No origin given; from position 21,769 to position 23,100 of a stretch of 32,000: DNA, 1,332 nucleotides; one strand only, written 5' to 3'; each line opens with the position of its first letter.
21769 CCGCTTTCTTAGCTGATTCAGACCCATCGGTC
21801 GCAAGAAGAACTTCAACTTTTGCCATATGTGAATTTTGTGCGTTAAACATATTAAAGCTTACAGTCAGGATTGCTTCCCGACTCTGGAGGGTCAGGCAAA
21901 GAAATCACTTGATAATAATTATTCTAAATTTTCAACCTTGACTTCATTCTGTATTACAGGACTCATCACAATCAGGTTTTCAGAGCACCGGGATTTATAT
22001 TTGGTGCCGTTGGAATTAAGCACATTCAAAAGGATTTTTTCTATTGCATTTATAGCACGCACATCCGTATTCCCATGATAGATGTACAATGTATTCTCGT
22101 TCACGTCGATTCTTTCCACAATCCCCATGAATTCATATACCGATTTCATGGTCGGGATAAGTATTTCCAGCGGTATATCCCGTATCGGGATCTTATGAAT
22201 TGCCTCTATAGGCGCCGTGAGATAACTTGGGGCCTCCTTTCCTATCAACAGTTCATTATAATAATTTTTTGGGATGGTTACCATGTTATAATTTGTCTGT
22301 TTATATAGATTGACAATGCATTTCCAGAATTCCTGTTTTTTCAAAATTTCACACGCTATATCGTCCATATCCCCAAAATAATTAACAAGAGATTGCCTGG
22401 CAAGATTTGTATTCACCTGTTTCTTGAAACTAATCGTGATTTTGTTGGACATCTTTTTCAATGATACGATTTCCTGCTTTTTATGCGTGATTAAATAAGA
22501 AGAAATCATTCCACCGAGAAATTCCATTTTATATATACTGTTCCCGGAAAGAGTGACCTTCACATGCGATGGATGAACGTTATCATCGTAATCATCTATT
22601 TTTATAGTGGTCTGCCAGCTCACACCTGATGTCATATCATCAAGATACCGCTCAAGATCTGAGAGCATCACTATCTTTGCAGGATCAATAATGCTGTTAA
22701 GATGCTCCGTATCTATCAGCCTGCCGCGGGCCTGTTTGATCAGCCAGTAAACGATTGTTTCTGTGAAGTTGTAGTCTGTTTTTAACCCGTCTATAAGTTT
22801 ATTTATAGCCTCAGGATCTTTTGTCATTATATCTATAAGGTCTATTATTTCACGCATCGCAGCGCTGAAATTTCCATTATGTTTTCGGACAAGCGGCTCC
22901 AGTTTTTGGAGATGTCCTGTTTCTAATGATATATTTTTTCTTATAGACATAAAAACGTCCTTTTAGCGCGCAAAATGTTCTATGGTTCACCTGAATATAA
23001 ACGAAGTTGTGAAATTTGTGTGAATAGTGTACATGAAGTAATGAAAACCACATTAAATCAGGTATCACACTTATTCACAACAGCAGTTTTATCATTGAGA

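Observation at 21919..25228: Candidate undescribed system: AT-rich block of uncharacterised genes sharing one dedicated promoter element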

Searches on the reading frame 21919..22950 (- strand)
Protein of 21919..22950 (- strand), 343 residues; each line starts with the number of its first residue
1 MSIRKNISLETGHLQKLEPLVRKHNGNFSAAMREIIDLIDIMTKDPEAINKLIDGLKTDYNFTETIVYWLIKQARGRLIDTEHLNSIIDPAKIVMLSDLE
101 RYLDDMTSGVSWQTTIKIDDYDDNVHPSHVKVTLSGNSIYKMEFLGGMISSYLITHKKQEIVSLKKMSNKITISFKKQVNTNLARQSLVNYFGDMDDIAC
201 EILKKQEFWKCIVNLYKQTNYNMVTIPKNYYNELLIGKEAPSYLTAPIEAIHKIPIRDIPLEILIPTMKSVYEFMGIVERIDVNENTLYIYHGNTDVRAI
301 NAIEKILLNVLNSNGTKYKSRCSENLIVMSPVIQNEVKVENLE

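Call 6: search_protein_families(library=pfam, proteins=[window:21919-22950:-], max_evalue=0.1)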
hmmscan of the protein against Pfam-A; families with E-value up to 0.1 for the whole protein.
window:21919-22950:- (343 aa): 0 families

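Call 7: search_protein_families(library=ncbifam, proteins=[window:21919-22950:-], max_evalue=0.1)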
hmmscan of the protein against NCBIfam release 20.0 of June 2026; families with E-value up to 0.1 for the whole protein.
window:21919-22950:- (343 aa): 0 families

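Call 10: find_homologous_proteins(query=window:21919-22950:-)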
Query window:21919-22950:- (343 aa): 84 proteins with E <= 0.001 among 2167 candidates.
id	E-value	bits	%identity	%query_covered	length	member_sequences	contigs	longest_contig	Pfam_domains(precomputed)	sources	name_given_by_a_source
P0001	2.1e-212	722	95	100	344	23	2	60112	PF27313.1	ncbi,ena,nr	ncbi:Uncharacterised protein [uncultured archaeon]|nr:Uncharacterised protein [uncultured archaeon]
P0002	7.3e-194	661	87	98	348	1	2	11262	PF27313.1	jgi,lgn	jgi:hypothetical protein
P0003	1.1e-193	661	88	97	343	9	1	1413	PF27313.1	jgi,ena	-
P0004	5.9e-192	655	87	97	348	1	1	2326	PF27313.1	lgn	-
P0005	4.2e-191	652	85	100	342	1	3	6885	PF27313.1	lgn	-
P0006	9.8e-190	648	85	98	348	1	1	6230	PF27313.1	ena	-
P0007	4.1e-186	636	82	98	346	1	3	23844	PF27313.1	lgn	-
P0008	5.5e-185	632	82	98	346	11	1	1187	PF27313.1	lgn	-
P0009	5.6e-185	632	83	97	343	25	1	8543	PF27313.1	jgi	jgi:hypothetical protein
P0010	1.0e-184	631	83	97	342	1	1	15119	PF27313.1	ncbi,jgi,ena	jgi:hypothetical protein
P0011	1.3e-184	631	84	97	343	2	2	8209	PF27313.1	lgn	-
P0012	1.3e-184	631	82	98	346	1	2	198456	PF27313.1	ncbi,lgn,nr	ncbi:MAG: hypothetical protein FIB07_02655 [Candidatus Methanoperedens sp.]|nr:hypothetical protein 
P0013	2.0e-184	630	83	97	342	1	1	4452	PF27313.1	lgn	-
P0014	2.2e-184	630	84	97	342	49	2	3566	PF27313.1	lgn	-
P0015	4.1e-184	629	82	98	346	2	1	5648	PF27313.1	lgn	-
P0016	4.4e-184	629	83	97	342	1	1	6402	PF27313.1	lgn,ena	-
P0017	6.4e-184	629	83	97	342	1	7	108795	PF27313.1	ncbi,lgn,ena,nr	ncbi:MAG: hypothetical protein OIN86_04380 [Candidatus Methanoperedens sp.]|nr:hypothetical protein 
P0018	6.4e-184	629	83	97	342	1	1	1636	PF27313.1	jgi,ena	jgi:hypothetical protein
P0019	9.1e-184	628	83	97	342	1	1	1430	PF27313.1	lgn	-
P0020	9.4e-184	628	83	97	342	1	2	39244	PF27313.1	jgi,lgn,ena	-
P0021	1.3e-183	628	83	97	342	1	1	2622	PF27313.1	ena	-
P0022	4.2e-183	626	83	97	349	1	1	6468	PF27313.1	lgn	-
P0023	5.0e-183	626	82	97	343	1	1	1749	PF27313.1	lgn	-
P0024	7.0e-181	619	81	97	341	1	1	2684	PF27313.1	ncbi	-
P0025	2.0e-180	617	81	99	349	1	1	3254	PF27313.1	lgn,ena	-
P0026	2.2e-180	617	81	97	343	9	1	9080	PF27313.1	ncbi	ncbi:MAG: hypothetical protein WA144_00090 [Candidatus Methanoperedens sp.]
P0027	7.9e-175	599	79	98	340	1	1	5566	PF27313.1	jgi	-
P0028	3.5e-172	590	78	98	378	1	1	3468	PF27313.1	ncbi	-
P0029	2.0e-169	581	79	98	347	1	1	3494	PF27313.1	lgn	-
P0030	2.1e-169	581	78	97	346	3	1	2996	PF27313.1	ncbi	-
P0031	7.3e-169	579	79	98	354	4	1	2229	PF27313.1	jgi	jgi:hypothetical protein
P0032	4.0e-167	574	77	97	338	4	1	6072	PF27313.1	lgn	-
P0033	4.0e-167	574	77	97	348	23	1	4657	PF27313.1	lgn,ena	-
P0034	2.6e-165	568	82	88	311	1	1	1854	PF27313.1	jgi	jgi:hypothetical protein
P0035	5.8e-165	566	75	98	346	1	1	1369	PF27313.1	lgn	-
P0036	4.8e-164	563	76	97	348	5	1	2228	PF27313.1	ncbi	-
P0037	3.4e-162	557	76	97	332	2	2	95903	PF27313.1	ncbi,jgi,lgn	-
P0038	9.4e-160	549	73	98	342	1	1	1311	PF27313.1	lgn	-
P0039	3.8e-159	547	72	99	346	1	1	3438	PF27313.1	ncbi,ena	ncbi:MAG TPA: hypothetical protein VIO11_11330 [Candidatus Methanoperedens sp.]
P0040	6.0e-158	543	74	97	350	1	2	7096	PF27313.1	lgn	-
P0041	3.9e-156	537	72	98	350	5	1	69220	PF27313.1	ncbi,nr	ncbi:Uncharacterised protein [uncultured archaeon]|nr:Uncharacterised protein [uncultured archaeon]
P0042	1.0e-151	523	97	72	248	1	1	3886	PF27313.1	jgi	jgi:hypothetical protein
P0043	1.7e-149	516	70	96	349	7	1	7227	PF27313.1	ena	-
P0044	3.2e-149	515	70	97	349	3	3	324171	PF27313.1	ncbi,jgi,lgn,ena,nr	ncbi:MAG: hypothetical protein OIN89_10660 [Candidatus Methanoperedens sp.]|jgi:hypothetical protein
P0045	8.1e-149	513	70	96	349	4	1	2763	PF27313.1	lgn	-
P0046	9.8e-147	507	69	96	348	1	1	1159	PF27313.1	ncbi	-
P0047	9.5e-120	418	81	66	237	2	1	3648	PF27313.1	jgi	jgi:hypothetical protein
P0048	8.1e-91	323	79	52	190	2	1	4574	PF27313.1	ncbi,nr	ncbi:MAG: hypothetical protein OIN87_13655 [Candidatus Methanoperedens sp.]|nr:hypothetical protein 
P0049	5.0e-47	179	33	97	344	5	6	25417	PF27313.1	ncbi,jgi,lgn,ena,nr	ncbi:MAG: hypothetical protein J7J03_04475 [Methanosarcinales archaeon]|nr:hypothetical protein [Met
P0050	9.0e-46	175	35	96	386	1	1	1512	PF27313.1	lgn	-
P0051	1.3e-45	174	33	96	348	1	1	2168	PF27313.1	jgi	jgi:hypothetical protein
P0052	6.9e-42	162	33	96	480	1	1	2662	PF27313.1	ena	-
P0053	2.6e-40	157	30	96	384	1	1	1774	PF27313.1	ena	-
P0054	5.9e-40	156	32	96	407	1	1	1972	PF27313.1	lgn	-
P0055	2.1e-39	154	30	96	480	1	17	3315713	PF27313.1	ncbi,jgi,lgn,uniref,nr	ncbi:hypothetical protein ANME2D_00459 [Candidatus Methanoperedens nitroreducens]|uniref:Uncharacter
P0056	6.0e-39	152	31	96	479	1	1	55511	PF27313.1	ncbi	-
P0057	1.7e-38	151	32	96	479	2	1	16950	PF27313.1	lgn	-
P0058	5.1e-38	149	31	96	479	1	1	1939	PF27313.1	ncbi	-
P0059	5.6e-38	149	30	96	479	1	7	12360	PF27313.1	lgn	-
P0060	6.2e-38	149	29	95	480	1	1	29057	PF27313.1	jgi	jgi:predicted hydrocarbon binding protein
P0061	6.3e-38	149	31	96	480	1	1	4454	PF27313.1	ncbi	-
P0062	8.5e-38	149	31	96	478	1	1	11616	PF27313.1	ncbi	-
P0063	1.3e-37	148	31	96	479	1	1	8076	PF27313.1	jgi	jgi:predicted hydrocarbon binding protein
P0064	1.8e-37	148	31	96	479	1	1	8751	PF27313.1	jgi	jgi:predicted hydrocarbon binding protein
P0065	3.8e-37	146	29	96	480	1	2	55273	PF27313.1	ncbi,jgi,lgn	-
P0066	4.2e-37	146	31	96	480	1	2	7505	PF27313.1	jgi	jgi:predicted hydrocarbon binding protein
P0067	4.5e-37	146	32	96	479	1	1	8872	PF27313.1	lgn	-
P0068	1.5e-36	144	30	96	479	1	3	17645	PF27313.1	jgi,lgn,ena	-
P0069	2.0e-36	144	31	96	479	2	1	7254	PF27313.1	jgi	jgi:predicted hydrocarbon binding protein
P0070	3.1e-36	143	30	96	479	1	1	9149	PF27313.1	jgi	-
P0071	3.1e-36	143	31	96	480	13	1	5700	PF27313.1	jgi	jgi:predicted hydrocarbon binding protein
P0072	3.1e-36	143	30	96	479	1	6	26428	PF27313.1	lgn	-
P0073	9.3e-36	142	30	96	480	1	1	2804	PF27313.1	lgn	-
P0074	1.4e-35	141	31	96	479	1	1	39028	PF27313.1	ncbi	-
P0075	1.6e-35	141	30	96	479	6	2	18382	PF27313.1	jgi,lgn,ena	-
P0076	1.7e-35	141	31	96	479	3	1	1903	PF27313.1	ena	-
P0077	4.8e-35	140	31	96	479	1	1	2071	PF27313.1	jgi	jgi:predicted hydrocarbon binding protein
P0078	2.7e-34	137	31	96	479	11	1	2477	PF27313.1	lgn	-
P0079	2.8e-34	137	30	89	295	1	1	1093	PF27313.1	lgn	-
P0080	1.7e-33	134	30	96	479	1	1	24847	PF27313.1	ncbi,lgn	-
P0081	3.0e-33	134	31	96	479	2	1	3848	PF27313.1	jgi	jgi:predicted hydrocarbon binding protein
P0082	2.0e-31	128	30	96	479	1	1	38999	PF27313.1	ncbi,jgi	-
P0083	4.4e-29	120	31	95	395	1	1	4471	PF27313.1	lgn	-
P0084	4.9e-24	103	32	69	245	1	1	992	PF27313.1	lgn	-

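Call 11: find_encoding_contigs(protein=P0044, flank=6000, max_places=2)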
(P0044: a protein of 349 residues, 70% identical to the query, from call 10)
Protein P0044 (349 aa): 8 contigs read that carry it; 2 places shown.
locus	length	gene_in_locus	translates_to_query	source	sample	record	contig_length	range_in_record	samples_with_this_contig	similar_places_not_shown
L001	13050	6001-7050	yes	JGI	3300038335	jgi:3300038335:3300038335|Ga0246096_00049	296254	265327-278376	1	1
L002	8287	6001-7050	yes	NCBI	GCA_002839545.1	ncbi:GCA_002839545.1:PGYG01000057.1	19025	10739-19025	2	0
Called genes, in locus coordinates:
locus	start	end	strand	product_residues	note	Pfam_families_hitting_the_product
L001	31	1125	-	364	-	PF02636:Methyltransf_28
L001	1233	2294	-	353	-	PF05377:FlaC_arch, PF04659:Arch_fla_DE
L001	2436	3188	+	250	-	PF03796:DnaB_C (weak), PF06745:ATPase, PF13481:AAA_25 (faint)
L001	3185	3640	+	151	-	-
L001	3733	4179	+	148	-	-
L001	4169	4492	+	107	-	-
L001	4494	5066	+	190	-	PF17032:Zn_ribbon_15 (faint), PF13240:Zn_Ribbon_1 (faint), PF18912:DZR_2 (faint), PF13248:Zn_ribbon_3 (faint), PF12773:DZR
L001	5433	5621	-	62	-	-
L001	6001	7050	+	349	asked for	PF27313:AF_0136_C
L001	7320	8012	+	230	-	-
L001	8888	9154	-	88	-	PF05016:ParE_toxin (weak)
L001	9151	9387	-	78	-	PF24434:DUF7557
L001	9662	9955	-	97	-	-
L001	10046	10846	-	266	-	PF00149:Metallophos (weak)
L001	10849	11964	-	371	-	-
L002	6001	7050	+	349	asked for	PF27313:AF_0136_C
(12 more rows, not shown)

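Call 12: find_encoding_contigs(protein=P0012, flank=6000, max_places=2)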
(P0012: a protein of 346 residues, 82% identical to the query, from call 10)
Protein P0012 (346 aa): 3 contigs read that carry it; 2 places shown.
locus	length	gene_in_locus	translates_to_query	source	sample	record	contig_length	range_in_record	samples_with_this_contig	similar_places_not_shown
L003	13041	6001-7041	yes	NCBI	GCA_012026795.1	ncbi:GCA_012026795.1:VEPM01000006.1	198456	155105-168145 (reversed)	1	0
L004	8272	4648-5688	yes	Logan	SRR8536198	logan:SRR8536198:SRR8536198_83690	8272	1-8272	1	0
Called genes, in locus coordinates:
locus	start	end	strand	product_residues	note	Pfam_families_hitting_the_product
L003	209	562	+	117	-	-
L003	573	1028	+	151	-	-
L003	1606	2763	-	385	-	PF04326:SLFN_AlbA_2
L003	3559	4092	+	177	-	PF00994:MoCF_biosynth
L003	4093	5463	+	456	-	PF00083:Sugar_tr (weak), PF07690:MFS_1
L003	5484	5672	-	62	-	-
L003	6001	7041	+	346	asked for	PF27313:AF_0136_C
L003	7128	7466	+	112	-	-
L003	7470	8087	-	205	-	PF23023:Anti-Pycsar_Apyc1 (weak), PF00753:Lactamase_B, PF19583:ODP, PF12706:Lactamase_B_2 (faint)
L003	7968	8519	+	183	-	PF03692:CxxCxxCC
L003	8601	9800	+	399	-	PF00753:Lactamase_B, PF19583:ODP, PF00258:Flavodoxin_1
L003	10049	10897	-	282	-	PF07796:DUF1638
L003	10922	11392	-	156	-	PF04307:YdjM (faint)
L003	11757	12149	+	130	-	-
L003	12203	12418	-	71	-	-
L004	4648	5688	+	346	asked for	PF27313:AF_0136_C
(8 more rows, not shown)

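Call 14: find_encoding_contigs(protein=P0017, flank=8000, max_places=1)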
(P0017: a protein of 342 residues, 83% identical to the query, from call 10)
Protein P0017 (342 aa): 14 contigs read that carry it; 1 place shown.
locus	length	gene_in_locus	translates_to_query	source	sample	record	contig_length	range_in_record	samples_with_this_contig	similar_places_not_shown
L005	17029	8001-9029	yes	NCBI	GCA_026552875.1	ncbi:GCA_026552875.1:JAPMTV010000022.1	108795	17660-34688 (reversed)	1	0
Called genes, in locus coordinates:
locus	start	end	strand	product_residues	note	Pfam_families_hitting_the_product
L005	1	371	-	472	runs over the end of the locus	PF01425:Amidase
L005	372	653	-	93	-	PF02686:GatC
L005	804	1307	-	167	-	PF01947:Rv2949c-like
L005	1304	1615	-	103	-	PF18446:DUF5611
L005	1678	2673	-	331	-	-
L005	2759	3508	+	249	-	PF01995:NRD1_2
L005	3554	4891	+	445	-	PF00206:Lyase_1, PF10397:ADSL_C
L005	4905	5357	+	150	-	PF00583:Acetyltransf_1, PF13673:Acetyltransf_10, PF13508:Acetyltransf_7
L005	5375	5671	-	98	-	-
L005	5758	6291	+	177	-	PF00994:MoCF_biosynth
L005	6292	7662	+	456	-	PF00083:Sugar_tr (weak), PF05977:MFS_3 (weak), PF07690:MFS_1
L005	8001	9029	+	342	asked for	PF27313:AF_0136_C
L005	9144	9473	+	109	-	-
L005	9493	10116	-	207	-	PF23023:Anti-Pycsar_Apyc1 (weak), PF00753:Lactamase_B, PF19583:ODP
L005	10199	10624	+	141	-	PF03692:CxxCxxCC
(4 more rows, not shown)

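Call 15: find_encoding_contigs(protein=P0037, flank=8000, max_places=1)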
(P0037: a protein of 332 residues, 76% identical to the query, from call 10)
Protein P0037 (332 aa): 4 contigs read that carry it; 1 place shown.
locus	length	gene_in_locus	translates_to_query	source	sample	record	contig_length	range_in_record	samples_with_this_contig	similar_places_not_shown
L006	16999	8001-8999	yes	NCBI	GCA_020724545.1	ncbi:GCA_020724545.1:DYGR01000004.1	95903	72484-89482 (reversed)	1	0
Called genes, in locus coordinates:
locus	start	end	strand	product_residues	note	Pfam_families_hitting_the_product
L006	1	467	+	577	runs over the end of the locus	PF00514:Arm (faint), PF13646:HEAT_2, PF03130:HEAT_PBS (faint), PF13513:HEAT_EZ (faint), PF02985:HEAT (faint), PF13646:HEAT_2, PF13690:CheX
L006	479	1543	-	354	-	PF05377:FlaC_arch, PF04659:Arch_fla_DE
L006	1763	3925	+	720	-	PF00672:HAMP, PF00015:MCPsignal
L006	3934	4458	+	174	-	PF01584:CheW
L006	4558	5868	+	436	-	-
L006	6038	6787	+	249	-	PF04087:DUF389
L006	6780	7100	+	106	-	-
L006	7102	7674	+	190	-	PF17032:Zn_ribbon_15 (faint), PF18912:DZR_2 (faint), PF12773:DZR, PF13240:Zn_Ribbon_1 (faint), PF13248:Zn_ribbon_3 (weak)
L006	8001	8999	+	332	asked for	PF27313:AF_0136_C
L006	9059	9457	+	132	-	PF09884:DUF2111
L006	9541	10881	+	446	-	-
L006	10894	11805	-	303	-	PF23023:Anti-Pycsar_Apyc1, PF00753:Lactamase_B, PF12706:Lactamase_B_2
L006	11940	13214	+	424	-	PF00291:PALP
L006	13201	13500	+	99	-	PF02597:ThiS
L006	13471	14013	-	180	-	PF01569:PAP2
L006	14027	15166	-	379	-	PF13528:Glyco_trans_1_3, PF04101:Glyco_tran_28_C, PF06722:EryCIII-like_C (weak)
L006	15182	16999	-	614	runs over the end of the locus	PF05362:Lon_C (weak)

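Call 16: find_encoding_contigs(protein=P0041, flank=8000, max_places=1)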
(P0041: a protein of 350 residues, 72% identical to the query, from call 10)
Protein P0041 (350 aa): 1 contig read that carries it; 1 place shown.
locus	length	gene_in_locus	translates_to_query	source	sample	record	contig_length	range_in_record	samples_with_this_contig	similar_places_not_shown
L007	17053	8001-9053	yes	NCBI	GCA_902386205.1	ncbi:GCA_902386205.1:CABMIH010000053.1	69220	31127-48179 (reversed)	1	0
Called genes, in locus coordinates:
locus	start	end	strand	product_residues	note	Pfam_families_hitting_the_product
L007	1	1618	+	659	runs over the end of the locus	-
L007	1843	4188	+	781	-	PF17201:Cache_3-Cache_2, PF17203:sCache_3_2, PF17202:sCache_3_3, PF02743:dCache_1, PF08269:dCache_2, PF17200:sCache_2, PF00672:HAMP, PF00015:MCPsignal, +1 more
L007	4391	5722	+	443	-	PF00672:HAMP, PF00015:MCPsignal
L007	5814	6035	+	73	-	-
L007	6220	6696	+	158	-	-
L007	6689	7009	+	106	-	-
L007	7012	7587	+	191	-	PF17032:Zn_ribbon_15 (faint), PF13248:Zn_ribbon_3 (faint), PF12773:DZR, PF13240:Zn_Ribbon_1 (faint)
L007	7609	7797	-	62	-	-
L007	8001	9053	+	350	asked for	PF27313:AF_0136_C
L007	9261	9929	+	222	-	-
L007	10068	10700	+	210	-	PF00072:Response_reg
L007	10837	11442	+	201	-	PF01917:Flagellin_arch-type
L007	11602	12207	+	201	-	PF01917:Flagellin_arch-type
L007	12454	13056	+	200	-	PF01917:Flagellin_arch-type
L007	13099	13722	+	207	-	PF01917:Flagellin_arch-type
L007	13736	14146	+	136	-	-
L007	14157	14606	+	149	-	PF01917:Flagellin_arch-type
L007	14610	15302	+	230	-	PF23442:DUF7125 (weak), PF06745:ATPase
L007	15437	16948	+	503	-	PF00437:T2SSE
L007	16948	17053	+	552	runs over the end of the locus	PF00482:T2SSF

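Call 40: search_solved_structures(query=A1, max_evalue=1, show_alignments=2)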
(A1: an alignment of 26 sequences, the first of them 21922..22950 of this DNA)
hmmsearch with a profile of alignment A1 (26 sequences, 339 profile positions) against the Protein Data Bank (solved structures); distinct sequences matched with E-value up to 1: 1.
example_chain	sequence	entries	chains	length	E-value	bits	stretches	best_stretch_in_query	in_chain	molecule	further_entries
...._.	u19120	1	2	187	0.11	14.9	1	115-186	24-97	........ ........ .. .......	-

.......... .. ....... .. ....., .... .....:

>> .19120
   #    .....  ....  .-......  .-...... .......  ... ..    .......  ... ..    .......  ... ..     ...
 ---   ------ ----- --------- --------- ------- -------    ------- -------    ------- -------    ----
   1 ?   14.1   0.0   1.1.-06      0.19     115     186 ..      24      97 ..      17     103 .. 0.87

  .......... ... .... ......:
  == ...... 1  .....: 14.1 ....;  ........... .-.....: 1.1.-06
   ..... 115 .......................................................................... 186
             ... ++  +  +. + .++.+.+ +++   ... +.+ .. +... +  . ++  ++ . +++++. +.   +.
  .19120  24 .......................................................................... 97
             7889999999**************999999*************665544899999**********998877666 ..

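Call 41: find_encoding_contigs(protein=P0049, flank=8000, max_places=2)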
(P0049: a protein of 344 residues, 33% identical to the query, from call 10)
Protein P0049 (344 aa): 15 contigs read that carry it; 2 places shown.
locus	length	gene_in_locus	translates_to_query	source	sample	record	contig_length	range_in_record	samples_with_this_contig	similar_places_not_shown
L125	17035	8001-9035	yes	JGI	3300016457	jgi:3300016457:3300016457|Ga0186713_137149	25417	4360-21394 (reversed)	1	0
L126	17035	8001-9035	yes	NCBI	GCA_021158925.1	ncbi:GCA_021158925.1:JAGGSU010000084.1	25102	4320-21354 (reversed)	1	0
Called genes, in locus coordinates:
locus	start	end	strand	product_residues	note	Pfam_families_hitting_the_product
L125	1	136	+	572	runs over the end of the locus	PF00501:AMP-binding, PF13193:AMP-binding_C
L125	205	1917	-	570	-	PF00749:tRNA-synt_1c, PF03950:tRNA-synt_1c_C, PF20974:tRNA-synt_1c_C2 (faint)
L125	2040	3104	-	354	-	PF26356:Pelota_N, PF03464:eRF1_2, PF03465:eRF1_3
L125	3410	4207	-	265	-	PF01966:HD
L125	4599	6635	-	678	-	PF03030:H_PPase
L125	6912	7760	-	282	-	PF06550:SPP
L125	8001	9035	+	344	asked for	PF27313:AF_0136_C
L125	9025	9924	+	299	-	PF00293:NUDIX, PF01980:TrmO_N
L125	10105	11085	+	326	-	PF00490:ALAD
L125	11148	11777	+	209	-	PF02683:DsbD_TM, PF13386:DsbD_2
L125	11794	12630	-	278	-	PF00149:Metallophos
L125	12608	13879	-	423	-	PF18195:GatD_N, PF00710:Asparaginase, PF17763:Asparaginase_C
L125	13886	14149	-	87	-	PF03685:UPF0147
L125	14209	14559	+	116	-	PF06677:Auto_anti-p27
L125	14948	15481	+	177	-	PF02632:BioY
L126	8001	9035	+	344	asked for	PF27313:AF_0136_C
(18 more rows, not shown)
